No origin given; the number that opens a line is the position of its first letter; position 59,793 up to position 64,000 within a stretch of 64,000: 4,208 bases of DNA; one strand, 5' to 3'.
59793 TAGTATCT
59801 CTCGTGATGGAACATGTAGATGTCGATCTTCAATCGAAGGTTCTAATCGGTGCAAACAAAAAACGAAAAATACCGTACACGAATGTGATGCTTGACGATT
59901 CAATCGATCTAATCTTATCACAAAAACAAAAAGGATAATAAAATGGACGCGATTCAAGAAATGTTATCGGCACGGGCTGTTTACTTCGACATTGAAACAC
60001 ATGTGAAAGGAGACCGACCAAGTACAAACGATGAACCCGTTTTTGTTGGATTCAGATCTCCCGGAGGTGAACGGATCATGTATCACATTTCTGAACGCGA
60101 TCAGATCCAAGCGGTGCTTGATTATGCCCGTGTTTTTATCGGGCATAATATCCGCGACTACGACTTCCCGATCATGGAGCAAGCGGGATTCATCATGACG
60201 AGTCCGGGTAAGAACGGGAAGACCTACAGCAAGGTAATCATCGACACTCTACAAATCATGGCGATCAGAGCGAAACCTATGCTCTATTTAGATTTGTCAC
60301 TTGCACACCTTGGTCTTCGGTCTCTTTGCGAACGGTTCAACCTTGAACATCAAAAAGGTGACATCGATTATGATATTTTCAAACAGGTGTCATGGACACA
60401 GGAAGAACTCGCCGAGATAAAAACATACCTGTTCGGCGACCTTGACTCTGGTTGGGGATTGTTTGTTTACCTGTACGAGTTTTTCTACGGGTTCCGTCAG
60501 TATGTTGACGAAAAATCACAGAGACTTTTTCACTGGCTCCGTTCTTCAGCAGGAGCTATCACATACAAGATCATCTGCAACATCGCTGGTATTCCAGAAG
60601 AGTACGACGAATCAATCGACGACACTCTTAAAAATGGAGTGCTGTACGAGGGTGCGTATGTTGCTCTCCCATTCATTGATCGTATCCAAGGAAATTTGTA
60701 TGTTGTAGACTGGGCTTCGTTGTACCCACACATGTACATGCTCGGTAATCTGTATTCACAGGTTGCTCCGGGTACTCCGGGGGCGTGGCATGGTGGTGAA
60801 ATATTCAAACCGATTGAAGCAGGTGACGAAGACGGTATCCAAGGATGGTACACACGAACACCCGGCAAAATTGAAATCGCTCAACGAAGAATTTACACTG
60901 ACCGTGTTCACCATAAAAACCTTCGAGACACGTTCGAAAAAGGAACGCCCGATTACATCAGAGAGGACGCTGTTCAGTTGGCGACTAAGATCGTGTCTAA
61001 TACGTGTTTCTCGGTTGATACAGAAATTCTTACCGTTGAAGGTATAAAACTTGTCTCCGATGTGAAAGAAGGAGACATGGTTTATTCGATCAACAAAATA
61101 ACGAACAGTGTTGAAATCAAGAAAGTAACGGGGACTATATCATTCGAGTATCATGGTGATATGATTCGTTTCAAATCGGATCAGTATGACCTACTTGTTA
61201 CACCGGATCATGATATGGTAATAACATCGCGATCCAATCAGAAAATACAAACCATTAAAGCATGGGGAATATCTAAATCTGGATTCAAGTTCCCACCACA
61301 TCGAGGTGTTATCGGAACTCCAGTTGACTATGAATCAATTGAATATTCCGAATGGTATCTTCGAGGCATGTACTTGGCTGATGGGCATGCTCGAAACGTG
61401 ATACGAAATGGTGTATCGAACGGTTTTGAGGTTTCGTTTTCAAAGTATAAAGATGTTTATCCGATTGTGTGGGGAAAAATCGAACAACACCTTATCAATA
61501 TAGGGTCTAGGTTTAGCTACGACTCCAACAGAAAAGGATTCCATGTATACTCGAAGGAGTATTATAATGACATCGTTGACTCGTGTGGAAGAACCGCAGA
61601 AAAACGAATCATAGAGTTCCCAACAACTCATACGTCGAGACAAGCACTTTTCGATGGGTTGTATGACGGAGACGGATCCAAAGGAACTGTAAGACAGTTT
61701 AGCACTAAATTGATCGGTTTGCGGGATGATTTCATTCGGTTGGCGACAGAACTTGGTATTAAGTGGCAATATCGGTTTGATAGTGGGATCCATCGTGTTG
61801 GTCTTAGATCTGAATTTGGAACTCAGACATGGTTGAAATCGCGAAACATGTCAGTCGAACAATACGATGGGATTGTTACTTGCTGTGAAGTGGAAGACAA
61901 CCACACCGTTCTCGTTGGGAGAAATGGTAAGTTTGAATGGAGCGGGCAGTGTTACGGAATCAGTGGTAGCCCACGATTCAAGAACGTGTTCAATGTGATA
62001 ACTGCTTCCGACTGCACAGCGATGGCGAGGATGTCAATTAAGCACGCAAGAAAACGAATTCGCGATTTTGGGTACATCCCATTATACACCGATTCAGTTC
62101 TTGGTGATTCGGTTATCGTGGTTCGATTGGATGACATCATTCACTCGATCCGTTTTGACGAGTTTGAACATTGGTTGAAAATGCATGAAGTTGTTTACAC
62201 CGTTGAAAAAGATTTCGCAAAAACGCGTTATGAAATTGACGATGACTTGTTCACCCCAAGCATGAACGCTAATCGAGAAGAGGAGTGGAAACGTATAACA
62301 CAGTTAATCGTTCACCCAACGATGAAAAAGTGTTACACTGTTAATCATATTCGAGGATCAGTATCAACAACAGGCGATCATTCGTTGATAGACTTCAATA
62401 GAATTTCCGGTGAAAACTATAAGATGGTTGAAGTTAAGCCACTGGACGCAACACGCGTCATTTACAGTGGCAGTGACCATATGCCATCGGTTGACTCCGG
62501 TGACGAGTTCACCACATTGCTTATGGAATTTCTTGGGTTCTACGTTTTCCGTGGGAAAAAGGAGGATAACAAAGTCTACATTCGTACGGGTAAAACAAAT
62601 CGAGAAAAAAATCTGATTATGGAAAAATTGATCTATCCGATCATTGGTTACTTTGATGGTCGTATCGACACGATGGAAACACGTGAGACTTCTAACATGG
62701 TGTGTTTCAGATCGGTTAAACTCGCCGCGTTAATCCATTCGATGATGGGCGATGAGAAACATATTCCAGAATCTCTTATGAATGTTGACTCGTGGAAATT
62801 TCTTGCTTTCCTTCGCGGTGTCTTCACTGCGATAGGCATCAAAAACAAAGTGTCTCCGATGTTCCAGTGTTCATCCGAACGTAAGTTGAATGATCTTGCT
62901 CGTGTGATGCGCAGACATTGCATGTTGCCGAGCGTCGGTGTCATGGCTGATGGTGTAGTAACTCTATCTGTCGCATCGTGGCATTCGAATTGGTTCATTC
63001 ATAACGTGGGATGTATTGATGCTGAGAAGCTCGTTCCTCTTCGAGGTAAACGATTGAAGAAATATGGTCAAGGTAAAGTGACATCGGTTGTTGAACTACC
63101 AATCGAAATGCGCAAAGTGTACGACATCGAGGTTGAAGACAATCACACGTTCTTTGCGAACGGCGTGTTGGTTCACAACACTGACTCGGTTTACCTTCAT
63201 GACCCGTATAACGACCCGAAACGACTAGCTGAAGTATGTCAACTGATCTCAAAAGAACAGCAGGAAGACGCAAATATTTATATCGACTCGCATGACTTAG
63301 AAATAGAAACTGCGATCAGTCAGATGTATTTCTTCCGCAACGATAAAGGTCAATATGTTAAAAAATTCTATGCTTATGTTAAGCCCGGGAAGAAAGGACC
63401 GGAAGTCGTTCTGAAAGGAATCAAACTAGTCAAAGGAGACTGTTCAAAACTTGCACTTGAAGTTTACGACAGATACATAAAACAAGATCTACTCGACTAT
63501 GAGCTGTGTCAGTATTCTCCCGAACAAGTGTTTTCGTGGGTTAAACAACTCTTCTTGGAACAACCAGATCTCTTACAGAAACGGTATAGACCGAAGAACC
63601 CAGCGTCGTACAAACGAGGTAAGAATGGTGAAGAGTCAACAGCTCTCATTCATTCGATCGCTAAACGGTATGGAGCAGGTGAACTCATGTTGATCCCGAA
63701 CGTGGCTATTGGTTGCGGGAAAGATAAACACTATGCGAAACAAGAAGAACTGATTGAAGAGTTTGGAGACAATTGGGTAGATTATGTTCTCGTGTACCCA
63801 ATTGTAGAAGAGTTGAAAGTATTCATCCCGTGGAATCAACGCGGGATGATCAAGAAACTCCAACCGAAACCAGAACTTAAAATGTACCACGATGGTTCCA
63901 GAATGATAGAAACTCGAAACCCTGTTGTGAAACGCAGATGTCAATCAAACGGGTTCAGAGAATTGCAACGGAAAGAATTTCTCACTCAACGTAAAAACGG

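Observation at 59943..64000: Family-B DNA polymerase ORF missing from the track and split by two inteins at the motif B and motif C sites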

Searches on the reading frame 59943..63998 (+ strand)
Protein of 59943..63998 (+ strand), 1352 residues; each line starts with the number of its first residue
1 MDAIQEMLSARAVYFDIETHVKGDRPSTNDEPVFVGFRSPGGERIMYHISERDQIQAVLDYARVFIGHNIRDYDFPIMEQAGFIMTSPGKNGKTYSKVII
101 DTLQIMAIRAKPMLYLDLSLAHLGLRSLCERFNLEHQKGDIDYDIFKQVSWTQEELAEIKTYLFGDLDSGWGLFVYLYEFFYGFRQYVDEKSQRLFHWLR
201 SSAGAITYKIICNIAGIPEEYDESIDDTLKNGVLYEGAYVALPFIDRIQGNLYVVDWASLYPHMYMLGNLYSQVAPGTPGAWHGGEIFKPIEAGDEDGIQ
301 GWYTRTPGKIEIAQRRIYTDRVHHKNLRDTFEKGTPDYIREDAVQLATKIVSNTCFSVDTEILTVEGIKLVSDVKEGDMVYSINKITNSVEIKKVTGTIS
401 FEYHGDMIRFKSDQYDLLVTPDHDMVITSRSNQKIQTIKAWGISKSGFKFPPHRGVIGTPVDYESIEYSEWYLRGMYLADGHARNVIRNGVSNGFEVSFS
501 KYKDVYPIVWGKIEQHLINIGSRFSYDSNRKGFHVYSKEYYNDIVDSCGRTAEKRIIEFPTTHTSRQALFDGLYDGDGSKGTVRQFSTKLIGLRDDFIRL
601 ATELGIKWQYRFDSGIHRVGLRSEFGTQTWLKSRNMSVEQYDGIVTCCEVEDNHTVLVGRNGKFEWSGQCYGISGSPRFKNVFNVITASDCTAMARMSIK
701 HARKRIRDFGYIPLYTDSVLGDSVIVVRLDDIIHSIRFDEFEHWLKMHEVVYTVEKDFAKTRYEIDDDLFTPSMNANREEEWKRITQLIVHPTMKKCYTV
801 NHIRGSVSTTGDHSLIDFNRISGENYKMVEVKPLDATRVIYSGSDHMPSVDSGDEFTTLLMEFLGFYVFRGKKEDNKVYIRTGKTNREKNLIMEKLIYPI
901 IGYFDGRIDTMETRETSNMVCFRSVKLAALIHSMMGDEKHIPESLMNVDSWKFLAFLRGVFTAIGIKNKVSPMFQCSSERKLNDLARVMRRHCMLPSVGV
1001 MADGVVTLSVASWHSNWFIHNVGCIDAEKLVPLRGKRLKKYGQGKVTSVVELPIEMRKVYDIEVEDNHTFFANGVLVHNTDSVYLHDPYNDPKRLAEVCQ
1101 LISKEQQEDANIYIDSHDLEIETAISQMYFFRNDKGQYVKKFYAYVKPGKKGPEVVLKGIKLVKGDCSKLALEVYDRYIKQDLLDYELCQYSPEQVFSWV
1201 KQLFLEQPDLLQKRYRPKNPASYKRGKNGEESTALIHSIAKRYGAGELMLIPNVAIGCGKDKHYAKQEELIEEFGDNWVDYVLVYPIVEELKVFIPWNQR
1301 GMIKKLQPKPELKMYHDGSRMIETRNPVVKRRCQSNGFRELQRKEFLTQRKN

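Call 4: search_protein_families(library=pfam, proteins=[window:59943-63998:+], max_evalue=0.1)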
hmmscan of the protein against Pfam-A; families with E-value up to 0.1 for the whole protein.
window:59943-63998:+ (1352 aa): 6 families
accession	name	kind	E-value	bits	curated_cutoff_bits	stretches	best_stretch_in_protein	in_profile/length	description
PF14890.11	Intein_splicing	-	3.3e-12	46.9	35.8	2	756-1079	37-155/155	Intein splicing domain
PF00136.26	DNA_pol_B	-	2.9e-07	30.1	23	2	1079-1207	228-348/453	DNA polymerase family B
PF07591.16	PT-HINT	-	1e-06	29.5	27.7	1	1016-1079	67-136/137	Pretoxin HINT domain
PF14528.11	LAGLIDADG_3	-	0.0033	18.1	22.5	0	470-489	4-23/82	LAGLIDADG-like domain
PF13403.11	Hint_2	-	0.013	16.3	28.4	1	354-430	1-88/147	Hint domain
PF00255.25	GSHPx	-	0.099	12.7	27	0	1245-1279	20-54/108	Glutathione peroxidase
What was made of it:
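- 59943..64000 (+): PolB precursor ORF. It holds 1352 of 1359 codons; the last 7 codons and the stop lie beyond the window. Pfam PF00136 and PF14890 both hit (call 4).
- On Intein (Hint-domain protein-splicing element, class 1): PF14890 scores 46.9 bits on the precursor (cut-off 35.8, call 4).
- On Family B DNA polymerase: PF00136 scores 30.1 bits (cut-off 23, call 4).
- Checked: Domain evidence: Pfam finds Intein_splicing PF14890 (46.9 bits, cut-off 35.8) and DNA_pol_B PF00136 (30.1 bits, cut-off 23) on the precursor (call 4).
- Intein identity: Pfam Intein_splicing hits (call 4).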

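Call 10: search_solved_structures(query=window:59943-63998:+, max_evalue=0.01, show_alignments=2)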
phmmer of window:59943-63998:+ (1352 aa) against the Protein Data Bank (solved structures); distinct sequences matched with E-value up to 0.01: 2.
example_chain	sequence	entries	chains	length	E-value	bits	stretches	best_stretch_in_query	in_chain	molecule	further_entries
7cfv_A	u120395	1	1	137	0.0025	18.7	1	1051-1079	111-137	Spl DnaX mini-intein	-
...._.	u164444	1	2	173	0.0042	17.9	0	1052-1085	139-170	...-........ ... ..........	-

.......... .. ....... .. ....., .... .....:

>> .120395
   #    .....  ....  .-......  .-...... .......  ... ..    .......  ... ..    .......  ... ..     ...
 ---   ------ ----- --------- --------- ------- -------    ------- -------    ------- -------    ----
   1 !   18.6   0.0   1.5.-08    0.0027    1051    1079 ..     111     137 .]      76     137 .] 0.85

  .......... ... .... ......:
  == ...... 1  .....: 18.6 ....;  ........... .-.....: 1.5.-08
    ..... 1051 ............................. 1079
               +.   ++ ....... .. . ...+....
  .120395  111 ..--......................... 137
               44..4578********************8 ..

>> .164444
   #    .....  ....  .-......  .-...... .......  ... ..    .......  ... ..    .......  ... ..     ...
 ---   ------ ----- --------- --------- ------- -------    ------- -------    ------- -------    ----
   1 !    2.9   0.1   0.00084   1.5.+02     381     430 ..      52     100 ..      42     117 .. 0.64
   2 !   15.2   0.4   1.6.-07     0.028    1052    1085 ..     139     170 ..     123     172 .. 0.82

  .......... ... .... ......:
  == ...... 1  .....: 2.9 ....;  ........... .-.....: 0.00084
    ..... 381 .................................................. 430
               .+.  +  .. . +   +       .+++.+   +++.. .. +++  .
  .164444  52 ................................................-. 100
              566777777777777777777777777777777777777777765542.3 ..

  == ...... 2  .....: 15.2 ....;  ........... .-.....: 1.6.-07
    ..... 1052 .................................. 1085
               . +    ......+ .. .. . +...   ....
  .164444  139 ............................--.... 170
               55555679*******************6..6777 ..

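Call 39: find_related_loci(query=A1, collection=viral_contigs, flank=6000)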
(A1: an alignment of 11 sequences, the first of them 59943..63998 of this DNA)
Query A1 (1352 aa) in viral_contigs; peptide patterns used: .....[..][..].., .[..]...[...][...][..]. (x = any residue, [..] = any of these).
33 stretches matched a pattern; 16 encode a relative of the query (tblastn E <= 1e-3); 16 distinct loci.
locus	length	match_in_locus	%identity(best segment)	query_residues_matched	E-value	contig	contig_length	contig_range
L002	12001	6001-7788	43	7-1303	6e-76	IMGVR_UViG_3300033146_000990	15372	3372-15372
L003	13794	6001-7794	40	8-1311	7e-73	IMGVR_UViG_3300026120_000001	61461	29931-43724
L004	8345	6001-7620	33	15-1265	4e-46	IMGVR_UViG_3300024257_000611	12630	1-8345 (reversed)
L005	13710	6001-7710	31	11-1303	5e-40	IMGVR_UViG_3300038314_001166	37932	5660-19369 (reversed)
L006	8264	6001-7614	30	15-1269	1e-38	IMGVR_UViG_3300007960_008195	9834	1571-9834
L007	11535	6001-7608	31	15-1271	2e-37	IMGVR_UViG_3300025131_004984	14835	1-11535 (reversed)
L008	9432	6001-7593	31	15-1270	4e-37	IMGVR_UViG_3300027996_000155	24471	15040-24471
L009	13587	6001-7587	30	15-1270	7e-35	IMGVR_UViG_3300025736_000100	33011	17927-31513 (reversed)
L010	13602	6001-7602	31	15-1270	1e-38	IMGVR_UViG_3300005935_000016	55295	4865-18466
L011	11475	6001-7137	30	12-726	1e-32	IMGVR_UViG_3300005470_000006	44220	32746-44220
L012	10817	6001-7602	30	16-1270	2e-31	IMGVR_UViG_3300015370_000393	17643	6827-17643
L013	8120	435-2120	28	16-1300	3e-30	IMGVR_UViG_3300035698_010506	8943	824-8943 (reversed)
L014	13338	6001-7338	33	137-1295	7e-30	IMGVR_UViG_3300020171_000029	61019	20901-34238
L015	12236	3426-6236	25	10-732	6e-23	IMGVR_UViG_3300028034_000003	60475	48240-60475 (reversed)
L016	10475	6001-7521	32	54-1265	7e-41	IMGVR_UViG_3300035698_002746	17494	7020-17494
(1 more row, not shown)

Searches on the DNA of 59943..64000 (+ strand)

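Call 5: search_dna_similar(query=window:59943-64000:+, collection=phages, mode=near, max_rows=25)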
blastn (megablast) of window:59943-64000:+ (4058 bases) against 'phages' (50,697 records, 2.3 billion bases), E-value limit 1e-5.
No match.
